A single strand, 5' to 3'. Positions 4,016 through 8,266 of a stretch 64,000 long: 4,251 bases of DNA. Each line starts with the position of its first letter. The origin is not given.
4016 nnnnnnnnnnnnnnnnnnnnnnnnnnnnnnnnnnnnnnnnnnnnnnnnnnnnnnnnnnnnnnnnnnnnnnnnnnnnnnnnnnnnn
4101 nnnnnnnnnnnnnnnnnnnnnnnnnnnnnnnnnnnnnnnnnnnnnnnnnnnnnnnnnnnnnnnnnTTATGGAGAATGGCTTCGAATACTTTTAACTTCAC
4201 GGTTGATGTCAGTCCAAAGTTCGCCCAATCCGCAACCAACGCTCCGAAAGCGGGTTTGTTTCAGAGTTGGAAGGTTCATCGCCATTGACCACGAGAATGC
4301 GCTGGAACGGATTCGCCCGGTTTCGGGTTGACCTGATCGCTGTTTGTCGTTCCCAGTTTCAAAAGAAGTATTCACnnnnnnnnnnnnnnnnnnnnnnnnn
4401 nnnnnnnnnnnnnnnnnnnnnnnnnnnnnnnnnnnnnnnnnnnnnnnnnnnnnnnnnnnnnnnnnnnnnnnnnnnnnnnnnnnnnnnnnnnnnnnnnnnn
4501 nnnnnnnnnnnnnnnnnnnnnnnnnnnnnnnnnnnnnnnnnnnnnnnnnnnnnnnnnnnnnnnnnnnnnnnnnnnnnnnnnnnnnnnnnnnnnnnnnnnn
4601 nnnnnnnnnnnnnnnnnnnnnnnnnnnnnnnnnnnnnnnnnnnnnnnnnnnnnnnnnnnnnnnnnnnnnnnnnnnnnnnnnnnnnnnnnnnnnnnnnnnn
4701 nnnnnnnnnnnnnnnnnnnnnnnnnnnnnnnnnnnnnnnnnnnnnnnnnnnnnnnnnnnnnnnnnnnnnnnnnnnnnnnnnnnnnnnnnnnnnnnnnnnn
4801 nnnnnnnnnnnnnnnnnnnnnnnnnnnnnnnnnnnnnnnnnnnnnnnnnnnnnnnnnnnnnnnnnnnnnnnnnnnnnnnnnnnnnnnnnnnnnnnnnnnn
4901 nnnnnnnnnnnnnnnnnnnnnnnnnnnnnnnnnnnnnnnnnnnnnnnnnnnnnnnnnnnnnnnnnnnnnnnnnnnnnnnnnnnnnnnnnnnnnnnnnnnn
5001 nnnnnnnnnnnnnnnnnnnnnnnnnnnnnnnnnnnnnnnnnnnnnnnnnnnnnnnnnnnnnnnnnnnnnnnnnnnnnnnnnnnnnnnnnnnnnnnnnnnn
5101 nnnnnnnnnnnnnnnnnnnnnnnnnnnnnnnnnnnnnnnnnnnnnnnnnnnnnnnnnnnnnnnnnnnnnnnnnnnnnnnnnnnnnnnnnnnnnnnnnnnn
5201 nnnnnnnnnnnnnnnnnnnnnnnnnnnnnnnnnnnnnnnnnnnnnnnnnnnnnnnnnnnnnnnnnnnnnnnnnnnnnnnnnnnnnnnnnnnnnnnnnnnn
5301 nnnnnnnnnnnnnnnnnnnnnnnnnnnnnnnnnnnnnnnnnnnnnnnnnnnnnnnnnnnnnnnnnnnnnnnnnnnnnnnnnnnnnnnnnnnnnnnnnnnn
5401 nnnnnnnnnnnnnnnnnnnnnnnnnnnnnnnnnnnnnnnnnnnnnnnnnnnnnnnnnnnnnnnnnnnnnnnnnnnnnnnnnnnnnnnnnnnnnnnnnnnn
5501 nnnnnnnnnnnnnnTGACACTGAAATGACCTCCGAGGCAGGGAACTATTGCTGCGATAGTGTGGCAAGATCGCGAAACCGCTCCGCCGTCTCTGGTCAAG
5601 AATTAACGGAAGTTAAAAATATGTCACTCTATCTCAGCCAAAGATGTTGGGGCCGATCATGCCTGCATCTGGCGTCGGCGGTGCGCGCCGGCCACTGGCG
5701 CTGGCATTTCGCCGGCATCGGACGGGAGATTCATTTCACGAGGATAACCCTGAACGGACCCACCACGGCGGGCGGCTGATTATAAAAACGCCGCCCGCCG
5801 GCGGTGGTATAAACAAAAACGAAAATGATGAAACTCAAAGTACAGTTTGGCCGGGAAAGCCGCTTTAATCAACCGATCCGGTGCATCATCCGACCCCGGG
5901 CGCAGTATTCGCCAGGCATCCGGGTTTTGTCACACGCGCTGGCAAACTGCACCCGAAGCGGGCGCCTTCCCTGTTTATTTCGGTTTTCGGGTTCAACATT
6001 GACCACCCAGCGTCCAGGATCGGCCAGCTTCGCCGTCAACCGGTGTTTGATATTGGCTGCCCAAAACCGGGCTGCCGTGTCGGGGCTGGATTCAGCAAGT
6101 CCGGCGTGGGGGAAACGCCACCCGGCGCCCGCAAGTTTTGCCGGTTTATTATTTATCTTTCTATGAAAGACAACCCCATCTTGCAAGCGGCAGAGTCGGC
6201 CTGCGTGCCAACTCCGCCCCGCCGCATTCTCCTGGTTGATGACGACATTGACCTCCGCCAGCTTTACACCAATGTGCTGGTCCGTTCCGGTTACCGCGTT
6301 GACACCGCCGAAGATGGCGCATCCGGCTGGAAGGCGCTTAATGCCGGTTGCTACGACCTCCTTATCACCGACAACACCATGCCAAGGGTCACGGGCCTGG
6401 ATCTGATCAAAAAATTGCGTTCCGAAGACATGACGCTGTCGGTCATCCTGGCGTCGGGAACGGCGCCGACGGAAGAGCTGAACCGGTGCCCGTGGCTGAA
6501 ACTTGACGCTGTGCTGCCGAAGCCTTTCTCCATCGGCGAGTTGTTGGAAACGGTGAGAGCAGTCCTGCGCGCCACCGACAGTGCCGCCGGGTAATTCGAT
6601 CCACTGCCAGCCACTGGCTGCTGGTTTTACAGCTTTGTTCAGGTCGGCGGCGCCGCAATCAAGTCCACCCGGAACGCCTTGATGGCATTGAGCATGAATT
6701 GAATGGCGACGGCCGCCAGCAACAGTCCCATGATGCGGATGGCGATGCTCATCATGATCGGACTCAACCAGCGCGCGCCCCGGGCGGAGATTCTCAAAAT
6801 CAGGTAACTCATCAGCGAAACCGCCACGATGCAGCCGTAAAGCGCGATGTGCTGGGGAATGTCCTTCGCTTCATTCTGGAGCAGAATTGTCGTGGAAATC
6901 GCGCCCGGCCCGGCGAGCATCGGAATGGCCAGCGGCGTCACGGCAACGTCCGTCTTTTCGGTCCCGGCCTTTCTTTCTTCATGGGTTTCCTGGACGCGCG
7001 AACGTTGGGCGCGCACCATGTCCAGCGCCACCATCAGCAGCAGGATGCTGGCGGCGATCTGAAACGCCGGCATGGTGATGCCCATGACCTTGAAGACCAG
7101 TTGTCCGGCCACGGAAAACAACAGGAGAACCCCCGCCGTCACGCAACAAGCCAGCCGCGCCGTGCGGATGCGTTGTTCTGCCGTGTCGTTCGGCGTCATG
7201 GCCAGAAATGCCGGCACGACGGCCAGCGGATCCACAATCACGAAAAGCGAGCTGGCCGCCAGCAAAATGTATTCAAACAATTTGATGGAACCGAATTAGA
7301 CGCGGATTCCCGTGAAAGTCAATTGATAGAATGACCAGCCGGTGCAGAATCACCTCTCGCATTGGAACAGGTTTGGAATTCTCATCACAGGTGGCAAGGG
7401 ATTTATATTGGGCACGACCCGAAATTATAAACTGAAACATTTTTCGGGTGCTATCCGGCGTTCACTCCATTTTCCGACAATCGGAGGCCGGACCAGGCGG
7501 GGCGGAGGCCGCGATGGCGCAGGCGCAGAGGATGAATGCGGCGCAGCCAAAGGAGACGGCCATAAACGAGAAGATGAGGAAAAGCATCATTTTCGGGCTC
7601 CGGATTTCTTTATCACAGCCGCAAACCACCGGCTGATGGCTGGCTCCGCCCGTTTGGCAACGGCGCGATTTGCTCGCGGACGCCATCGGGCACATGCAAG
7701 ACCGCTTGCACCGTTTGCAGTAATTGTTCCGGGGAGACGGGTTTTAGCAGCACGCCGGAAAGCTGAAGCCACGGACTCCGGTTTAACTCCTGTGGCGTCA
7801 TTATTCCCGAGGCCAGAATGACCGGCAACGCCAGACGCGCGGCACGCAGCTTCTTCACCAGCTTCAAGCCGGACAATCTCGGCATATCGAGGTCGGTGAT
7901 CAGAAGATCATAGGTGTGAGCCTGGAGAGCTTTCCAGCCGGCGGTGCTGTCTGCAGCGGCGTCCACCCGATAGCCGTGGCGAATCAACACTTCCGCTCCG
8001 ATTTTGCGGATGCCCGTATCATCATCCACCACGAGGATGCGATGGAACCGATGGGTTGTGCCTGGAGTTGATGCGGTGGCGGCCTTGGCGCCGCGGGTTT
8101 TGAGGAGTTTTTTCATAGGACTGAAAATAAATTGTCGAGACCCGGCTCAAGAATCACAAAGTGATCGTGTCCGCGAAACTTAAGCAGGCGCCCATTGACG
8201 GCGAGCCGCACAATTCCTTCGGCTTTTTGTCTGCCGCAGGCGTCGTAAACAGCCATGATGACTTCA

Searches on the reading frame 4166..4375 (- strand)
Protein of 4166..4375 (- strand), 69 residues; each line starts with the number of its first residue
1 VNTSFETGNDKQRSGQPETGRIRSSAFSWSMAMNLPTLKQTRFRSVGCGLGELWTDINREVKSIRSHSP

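Call 58: search_protein_families(library=pfam, proteins=[window:4166-4375:-], max_evalue=1)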
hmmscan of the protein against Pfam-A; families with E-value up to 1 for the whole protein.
window:4166-4375:- (69 aa): 0 families
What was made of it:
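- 4166..4375 (-): Conserved 69-aa small ORF between the THIVI_2564 gene and the LuxR gene. It is probably a real unannotated gene on the same strand. No Pfam hit (call 58).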

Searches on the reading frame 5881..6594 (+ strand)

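Call 4: search_protein_families(library=pfam, proteins=[window:5881-6594:+], max_evalue=0.01)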
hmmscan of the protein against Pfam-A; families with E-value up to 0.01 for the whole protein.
window:5881-6594:+ (237 aa): 1 family
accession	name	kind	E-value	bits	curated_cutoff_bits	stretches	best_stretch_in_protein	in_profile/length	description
PF00072.30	Response_reg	-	3.6e-22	79.1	30.2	1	116-225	1-110/111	Response regulator receiver domain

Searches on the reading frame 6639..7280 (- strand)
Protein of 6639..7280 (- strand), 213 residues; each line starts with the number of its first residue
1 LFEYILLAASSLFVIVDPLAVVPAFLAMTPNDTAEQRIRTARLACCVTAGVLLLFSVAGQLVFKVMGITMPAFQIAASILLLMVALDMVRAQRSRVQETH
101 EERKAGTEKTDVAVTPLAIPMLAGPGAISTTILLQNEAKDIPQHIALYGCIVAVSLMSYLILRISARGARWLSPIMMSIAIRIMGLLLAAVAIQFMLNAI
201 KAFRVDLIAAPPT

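Call 4: search_protein_families(library=pfam, proteins=[window:6639-7280:-], max_evalue=0.01)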
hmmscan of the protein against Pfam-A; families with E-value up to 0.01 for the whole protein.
window:6639-7280:- (213 aa): 1 family
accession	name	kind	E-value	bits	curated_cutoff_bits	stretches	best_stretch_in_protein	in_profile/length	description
PF01914.23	MarC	-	3.6e-50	170.6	23.9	1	3-202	2-201/203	MarC family integral membrane protein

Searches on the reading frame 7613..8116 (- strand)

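Call 48: search_protein_families(library=pfam, proteins=[window:7613-8116:-], max_evalue=0.001)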
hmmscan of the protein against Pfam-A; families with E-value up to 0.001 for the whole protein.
window:7613-8116:- (167 aa): 1 family
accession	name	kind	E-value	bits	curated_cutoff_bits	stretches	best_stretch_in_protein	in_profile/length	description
PF00072.30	Response_reg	-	8.5e-23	81.1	30.2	1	27-136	1-110/111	Response regulator receiver domain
